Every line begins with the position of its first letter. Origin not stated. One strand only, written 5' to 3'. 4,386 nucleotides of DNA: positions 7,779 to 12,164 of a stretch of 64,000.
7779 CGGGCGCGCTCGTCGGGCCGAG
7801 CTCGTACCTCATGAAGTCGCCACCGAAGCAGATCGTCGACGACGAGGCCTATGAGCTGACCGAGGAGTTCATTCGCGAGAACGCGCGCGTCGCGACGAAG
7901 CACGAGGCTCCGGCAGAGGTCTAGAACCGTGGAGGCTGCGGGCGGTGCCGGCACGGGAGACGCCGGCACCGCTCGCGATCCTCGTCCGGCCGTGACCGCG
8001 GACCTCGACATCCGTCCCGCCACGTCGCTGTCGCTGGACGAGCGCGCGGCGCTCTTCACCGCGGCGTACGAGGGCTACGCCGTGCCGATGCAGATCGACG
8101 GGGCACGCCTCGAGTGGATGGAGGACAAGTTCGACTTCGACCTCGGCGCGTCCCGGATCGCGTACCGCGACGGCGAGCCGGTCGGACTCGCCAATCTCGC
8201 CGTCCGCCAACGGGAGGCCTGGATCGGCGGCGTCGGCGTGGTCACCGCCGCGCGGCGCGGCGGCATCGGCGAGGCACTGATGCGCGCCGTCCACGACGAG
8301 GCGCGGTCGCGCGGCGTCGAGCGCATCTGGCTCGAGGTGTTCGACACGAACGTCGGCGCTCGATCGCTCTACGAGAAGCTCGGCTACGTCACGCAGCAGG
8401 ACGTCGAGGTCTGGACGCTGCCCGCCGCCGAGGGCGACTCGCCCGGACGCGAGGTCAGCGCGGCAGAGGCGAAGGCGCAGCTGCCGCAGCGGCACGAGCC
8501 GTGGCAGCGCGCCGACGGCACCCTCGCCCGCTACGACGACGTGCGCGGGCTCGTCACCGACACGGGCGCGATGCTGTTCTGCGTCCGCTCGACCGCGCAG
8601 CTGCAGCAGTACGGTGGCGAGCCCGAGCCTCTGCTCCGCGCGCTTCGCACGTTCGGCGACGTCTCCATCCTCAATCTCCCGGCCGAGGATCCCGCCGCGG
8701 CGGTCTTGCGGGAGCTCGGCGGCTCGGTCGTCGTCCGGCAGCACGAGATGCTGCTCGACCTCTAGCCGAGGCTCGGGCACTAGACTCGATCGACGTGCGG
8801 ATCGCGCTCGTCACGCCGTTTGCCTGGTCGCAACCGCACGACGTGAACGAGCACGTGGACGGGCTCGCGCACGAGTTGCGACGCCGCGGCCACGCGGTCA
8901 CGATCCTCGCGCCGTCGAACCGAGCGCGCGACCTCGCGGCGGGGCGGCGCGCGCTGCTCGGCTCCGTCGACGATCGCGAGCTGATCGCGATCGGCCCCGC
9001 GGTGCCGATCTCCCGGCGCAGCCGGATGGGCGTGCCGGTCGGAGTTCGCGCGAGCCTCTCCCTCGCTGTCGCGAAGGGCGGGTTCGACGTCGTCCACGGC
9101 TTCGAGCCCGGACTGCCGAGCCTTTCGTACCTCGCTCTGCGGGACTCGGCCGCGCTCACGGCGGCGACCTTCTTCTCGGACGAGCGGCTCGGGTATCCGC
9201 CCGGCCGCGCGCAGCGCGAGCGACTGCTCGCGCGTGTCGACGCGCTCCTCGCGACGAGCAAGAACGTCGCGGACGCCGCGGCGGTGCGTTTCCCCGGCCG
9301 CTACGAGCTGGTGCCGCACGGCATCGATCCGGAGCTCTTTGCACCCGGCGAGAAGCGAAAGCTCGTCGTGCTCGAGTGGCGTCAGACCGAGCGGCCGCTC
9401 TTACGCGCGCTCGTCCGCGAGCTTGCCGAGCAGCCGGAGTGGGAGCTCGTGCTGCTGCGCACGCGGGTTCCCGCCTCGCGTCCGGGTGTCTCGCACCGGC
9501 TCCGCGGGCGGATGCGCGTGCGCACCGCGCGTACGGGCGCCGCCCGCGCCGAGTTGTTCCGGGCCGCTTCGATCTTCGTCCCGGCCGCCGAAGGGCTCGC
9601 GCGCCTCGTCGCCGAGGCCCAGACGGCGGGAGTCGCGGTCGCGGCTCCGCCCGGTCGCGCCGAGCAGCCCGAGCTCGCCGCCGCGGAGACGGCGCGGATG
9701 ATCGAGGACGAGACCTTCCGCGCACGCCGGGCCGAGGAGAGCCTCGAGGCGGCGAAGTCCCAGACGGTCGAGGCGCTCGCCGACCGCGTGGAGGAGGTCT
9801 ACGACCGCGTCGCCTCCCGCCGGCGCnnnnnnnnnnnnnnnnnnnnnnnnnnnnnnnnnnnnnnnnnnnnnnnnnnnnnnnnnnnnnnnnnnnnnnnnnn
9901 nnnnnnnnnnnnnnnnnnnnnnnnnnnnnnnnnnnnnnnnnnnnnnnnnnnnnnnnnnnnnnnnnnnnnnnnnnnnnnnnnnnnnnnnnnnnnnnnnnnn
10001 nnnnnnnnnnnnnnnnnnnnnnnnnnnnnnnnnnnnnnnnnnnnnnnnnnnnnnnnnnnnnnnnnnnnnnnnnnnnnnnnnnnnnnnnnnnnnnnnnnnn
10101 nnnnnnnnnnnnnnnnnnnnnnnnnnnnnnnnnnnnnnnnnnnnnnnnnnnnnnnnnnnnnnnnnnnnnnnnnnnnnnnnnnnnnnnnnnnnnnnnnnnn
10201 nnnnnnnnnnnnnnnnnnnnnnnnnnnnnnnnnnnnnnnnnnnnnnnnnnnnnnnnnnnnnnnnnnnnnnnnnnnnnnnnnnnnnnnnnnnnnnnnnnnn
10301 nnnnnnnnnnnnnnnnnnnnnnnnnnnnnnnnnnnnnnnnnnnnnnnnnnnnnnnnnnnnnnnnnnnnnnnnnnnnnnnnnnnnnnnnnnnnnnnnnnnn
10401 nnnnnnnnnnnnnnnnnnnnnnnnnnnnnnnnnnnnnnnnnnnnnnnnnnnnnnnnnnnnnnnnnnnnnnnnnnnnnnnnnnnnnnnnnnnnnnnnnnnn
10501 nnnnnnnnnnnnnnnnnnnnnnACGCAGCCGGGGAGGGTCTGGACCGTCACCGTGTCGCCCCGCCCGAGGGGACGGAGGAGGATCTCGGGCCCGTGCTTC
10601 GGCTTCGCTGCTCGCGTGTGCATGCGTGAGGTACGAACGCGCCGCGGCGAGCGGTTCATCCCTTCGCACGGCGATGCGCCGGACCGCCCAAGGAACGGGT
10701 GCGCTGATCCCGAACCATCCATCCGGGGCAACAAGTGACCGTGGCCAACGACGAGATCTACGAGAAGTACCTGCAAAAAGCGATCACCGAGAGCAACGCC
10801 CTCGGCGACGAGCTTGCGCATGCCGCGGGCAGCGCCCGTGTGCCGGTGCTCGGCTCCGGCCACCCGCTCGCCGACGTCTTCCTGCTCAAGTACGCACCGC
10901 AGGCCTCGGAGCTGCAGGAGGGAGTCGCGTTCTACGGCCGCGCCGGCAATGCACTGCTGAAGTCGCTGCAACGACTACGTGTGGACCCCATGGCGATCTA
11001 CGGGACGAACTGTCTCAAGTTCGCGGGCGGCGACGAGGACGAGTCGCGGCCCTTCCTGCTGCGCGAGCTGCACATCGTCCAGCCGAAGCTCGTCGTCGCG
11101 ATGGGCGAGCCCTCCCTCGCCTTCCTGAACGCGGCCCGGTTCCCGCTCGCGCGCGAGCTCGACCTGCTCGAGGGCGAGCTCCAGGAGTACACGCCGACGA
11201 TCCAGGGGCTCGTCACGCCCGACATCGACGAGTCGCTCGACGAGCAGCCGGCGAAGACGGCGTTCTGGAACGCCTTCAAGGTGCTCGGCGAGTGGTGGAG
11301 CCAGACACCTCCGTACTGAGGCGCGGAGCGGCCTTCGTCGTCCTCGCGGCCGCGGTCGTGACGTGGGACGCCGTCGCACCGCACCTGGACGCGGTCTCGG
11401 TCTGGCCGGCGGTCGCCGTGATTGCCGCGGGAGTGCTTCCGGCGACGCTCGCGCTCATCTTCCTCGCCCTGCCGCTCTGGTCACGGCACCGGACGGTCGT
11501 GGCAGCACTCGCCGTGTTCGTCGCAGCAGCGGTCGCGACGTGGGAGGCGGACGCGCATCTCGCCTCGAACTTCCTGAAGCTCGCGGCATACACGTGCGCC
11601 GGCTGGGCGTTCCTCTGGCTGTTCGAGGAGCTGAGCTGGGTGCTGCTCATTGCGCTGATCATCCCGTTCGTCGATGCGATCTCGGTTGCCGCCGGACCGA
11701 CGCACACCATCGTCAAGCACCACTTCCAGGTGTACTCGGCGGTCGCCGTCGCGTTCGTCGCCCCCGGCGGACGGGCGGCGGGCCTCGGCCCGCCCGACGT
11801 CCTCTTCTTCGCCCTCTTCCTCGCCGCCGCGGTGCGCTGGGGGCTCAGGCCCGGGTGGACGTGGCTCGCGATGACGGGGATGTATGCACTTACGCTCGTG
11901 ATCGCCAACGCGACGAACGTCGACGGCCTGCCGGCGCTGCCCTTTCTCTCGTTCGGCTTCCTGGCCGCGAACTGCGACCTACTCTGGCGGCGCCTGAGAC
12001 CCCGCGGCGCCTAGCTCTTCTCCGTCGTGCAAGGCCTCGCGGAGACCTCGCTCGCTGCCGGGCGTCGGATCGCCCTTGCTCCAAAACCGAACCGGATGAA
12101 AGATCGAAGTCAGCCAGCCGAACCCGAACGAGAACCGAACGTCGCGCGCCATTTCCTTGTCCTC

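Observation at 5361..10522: Inositol-lipid gene cluster ends in a PimA-like GT4 fused to a PHP phosphoesterase, a candidate for the unassigned inositol-phosphate/PIP phosphatase step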

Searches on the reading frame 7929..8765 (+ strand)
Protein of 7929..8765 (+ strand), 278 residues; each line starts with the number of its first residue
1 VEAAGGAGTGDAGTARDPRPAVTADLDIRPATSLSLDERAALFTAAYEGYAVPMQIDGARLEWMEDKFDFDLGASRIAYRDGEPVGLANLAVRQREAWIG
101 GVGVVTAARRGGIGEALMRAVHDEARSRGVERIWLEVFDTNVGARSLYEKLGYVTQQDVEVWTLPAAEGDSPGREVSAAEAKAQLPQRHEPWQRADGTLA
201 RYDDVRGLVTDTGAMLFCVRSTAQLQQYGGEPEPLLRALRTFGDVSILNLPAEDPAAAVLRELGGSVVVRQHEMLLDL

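Call 6: search_protein_families(library=pfam, proteins=[window:7929-8765:+], max_evalue=0.01)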
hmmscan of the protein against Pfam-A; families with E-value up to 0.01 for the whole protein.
window:7929-8765:+ (278 aa): 7 families
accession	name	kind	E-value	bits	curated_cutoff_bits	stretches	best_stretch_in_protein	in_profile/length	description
PF00583.31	Acetyltransf_1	-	6.4e-19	68.8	20.7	1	63-153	20-116/116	Acetyltransferase (GNAT) family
PF13508.13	Acetyltransf_7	-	3.9e-12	46.8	27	1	77-154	7-83/84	Acetyltransferase (GNAT) domain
PF13673.13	Acetyltransf_10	-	3.9e-09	37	23.6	1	77-157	35-111/128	Acetyltransferase (GNAT) domain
PF08445.16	FR47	-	6.3e-07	29.7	22.1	1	82-162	7-85/86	FR47-like protein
PF13527.13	Acetyltransf_9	-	0.00024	21.6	25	1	97-153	73-124/127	Acetyltransferase (GNAT) domain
PF13302.13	Acetyltransf_3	-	0.0018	19.4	25.4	1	61-153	38-137/138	Acetyltransferase (GNAT) domain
PF24553.2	Rv0428c_C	-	0.0095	16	27.2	0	95-156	156-218/224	Probable histone acetyltransferase Rv0428c C-terminal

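Call 7: search_protein_families(library=ncbifam, proteins=[window:7929-8765:+], max_evalue=0.01)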
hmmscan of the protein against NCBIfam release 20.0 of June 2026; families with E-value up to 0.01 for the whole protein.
window:7929-8765:+ (278 aa): 24 families
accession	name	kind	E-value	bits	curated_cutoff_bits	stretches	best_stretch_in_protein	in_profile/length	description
TIGR01575.1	rimI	equivalog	2.4e-13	50.4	86.4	1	77-155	36-114/132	ribosomal protein S18-alanine N-acetyltransferase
NF002959.0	PRK03624.1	equivalog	3.8e-09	36.4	124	1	98-159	74-135/147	GNAT family acetyltransferase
NF007025.1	PRK09491.1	equivalog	5.2e-08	32.9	173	1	67-155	30-121/145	ribosomal protein S18-alanine N-acetyltransferase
NF000487.1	stat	exception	9.7e-08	31.8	420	1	93-161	102-170/189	streptothricin N-acetyltransferase STAT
TIGR03103.1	trio_acet_GNAT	equivalog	5.9e-07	28.4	569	1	102-154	161-213/547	N-acetylglutaminylglutamine synthetase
NF049894.1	CG3035_N_ac_Glu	equivalog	3.3e-06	26.6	280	1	81-156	212-292/300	N-acetylglutamate synthase, CG3035 family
NF040501.1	resist_ArsN2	equivalog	3.5e-06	26.7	125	1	80-156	32-104/133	arsenic resistance N-acetyltransferase ArsN2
TIGR03585.1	PseH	equivalog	9.5e-06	25.8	93.1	1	79-157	57-137/156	UDP-4-amino-4,6-dideoxy-N-acetyl-beta-L-altrosamine N-acetyltransferase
NF040503.1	resist_ArsN1a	equivalog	1.2e-05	25.1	170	1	104-153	84-133/159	arsinothricin resistance N-acetyltransferase ArsN1 family A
NF008212.0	PRK10975.1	equivalog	3.1e-05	23.9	219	1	80-154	146-221/232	dTDP-4-amino-4,6-dideoxy-D-galactose acyltransferase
NF053587.1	SpmdActasePaiA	equivalog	6.1e-05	22.9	250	1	109-156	103-150/172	spermidine/spermine N(1)-acetyltransferase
NF033130.1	AAC_6p_A48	exception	9.2e-05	22.3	300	1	97-159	77-139/147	AacA48 family aminoglycoside 6'-N-acetyltransferase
NF033083.0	AAC_3_I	equivalog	0.00011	22.4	200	1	91-153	72-134/145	AAC(3)-I family aminoglycoside N-acetyltransferase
TIGR03448.1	mycothiol_MshD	equivalog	0.00012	21.5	163.1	1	102-157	234-289/294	mycothiol synthase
NF000158.2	AAC_6p_Il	exception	0.00016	21.6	270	1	80-156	58-142/152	aminoglycoside N-acetyltransferase AAC(6')-Il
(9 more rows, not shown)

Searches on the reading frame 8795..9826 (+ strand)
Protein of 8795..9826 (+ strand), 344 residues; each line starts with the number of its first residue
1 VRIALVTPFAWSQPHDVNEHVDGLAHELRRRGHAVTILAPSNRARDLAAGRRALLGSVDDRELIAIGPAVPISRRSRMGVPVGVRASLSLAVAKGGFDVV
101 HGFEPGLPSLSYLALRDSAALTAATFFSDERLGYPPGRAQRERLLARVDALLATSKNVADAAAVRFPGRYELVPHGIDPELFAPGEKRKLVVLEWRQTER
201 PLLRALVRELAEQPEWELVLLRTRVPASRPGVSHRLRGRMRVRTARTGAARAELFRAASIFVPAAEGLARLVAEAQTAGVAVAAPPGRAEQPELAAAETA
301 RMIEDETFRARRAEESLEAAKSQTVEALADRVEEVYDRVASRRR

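Call 64: search_solved_structures(query=A3, max_evalue=0.01, show_alignments=1)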
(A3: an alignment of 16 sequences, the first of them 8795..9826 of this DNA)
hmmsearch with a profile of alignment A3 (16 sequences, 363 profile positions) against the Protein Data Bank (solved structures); distinct sequences matched with E-value up to 0.01: 38.
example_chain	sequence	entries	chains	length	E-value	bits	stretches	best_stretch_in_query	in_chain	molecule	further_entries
4n9w_A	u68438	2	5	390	4.2e-55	190.6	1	4-358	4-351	GDP-mannose-dependent alpha-(1-2)-phosphatidylinositol mannosyltransferase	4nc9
2gej_A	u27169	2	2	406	5.1e-55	190.3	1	4-358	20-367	PHOSPHATIDYLINOSITOL MANNOSYLTRANSFERASE (PimA)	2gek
7qsg_A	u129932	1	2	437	8.8e-21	77.7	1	166-356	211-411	D-inositol 3-phosphate glycosyltransferase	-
6kih_A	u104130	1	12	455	4.4e-20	75.4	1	134-357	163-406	Tll1590 protein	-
3c4q_A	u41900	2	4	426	8.5e-18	67.8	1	144-359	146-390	Predicted glycosyltransferases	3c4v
3c48_A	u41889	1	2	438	8.9e-18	67.8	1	144-359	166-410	Predicted glycosyltransferases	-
6tvp_A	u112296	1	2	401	2.5e-15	59.7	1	149-354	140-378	Alpha-maltose-1-phosphate synthase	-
2jjm_A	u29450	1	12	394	5.6e-13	52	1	98-357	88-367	GLYCOSYL TRANSFERASE, GROUP 1 FAMILY PROTEIN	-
3mbo_A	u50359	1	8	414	6.6e-13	51.8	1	98-357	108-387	Glycosyltransferase, group 1 family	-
3oka_A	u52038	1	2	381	1.2e-12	50.9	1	150-356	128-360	GDP-mannose-dependent alpha-(1-6)-phosphatidylinositol monomannoside mannosyltransferase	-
3okc_A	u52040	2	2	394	1.3e-12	50.8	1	150-356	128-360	GDP-mannose-dependent alpha-(1-6)-phosphatidylinositol monomannoside mannosyltransferase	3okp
8dqd_A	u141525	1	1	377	1.7e-12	50.4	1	183-353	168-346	N, N'-diacetylbacillosaminyl-diphospho-undecaprenol alpha-1,3-N-acetylgalactosaminyltransf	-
8dvw_A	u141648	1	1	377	3.8e-12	49.2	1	183-353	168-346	N, N'-diacetylbacillosaminyl-diphospho-undecaprenol alpha-1,3-N-acetylgalactosaminyltransf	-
8dvz_A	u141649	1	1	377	4.7e-12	48.9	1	183-353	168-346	N, N'-diacetylbacillosaminyl-diphospho-undecaprenol alpha-1,3-N-acetylgalactosaminyltransf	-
5d00_A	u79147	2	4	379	1.3e-11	47.5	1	98-354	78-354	N-acetyl-alpha-D-glucosaminyl L-malate synthase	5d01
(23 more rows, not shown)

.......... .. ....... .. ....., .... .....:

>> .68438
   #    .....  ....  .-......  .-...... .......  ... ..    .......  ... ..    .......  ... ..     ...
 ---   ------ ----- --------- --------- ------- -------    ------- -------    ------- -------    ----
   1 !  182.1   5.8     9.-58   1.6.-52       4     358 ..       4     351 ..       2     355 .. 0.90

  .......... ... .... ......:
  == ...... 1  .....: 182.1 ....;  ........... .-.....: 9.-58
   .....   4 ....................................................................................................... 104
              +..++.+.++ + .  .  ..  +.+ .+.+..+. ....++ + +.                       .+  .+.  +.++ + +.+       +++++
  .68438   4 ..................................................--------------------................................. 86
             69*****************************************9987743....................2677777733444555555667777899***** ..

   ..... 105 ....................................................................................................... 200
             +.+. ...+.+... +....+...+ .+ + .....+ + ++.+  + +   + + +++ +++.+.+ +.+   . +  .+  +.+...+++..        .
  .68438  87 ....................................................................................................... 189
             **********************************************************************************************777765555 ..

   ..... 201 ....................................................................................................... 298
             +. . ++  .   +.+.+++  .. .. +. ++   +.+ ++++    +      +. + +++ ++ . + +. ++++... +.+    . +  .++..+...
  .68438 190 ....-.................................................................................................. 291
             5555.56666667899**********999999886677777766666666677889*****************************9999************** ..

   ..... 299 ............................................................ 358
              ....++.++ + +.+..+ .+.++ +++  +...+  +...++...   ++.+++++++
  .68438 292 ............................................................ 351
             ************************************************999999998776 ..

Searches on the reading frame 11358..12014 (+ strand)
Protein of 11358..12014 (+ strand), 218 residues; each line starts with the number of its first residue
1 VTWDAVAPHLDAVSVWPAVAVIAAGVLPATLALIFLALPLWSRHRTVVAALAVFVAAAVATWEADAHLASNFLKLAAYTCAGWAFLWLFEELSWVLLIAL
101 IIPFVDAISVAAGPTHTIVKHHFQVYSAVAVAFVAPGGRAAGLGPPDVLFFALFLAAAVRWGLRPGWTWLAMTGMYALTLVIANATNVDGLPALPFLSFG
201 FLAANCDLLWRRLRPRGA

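Call 77: search_protein_families(library=pfam, proteins=[window:11358-12014:+], max_evalue=1)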
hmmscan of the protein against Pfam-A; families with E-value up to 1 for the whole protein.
window:11358-12014:+ (218 aa): 0 families

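Call 79: search_solved_structures(query=A5, max_evalue=10, show_alignments=1)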
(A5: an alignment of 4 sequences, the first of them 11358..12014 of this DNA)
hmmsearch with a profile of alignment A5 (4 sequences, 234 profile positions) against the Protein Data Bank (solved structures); distinct sequences matched with E-value up to 10: 6.
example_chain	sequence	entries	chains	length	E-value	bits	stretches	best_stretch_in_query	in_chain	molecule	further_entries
7y5x_B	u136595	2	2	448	0.00061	22.7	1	154-211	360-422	Presenilin-2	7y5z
2kr6_A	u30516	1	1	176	0.0012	21.8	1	150-212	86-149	Presenilin-1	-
5fn2_B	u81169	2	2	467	0.01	18.7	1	150-211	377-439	Presenilin-1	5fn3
5a63_B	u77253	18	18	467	0.012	18.6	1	150-211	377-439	Presenilin-1 | Presenilin-1 CTF12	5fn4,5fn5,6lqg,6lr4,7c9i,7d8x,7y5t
6iyc_B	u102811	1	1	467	0.012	18.5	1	150-211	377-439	Presenilin-1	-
8oqz_B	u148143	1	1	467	0.012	18.5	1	150-211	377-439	Presenilin-1 CTF12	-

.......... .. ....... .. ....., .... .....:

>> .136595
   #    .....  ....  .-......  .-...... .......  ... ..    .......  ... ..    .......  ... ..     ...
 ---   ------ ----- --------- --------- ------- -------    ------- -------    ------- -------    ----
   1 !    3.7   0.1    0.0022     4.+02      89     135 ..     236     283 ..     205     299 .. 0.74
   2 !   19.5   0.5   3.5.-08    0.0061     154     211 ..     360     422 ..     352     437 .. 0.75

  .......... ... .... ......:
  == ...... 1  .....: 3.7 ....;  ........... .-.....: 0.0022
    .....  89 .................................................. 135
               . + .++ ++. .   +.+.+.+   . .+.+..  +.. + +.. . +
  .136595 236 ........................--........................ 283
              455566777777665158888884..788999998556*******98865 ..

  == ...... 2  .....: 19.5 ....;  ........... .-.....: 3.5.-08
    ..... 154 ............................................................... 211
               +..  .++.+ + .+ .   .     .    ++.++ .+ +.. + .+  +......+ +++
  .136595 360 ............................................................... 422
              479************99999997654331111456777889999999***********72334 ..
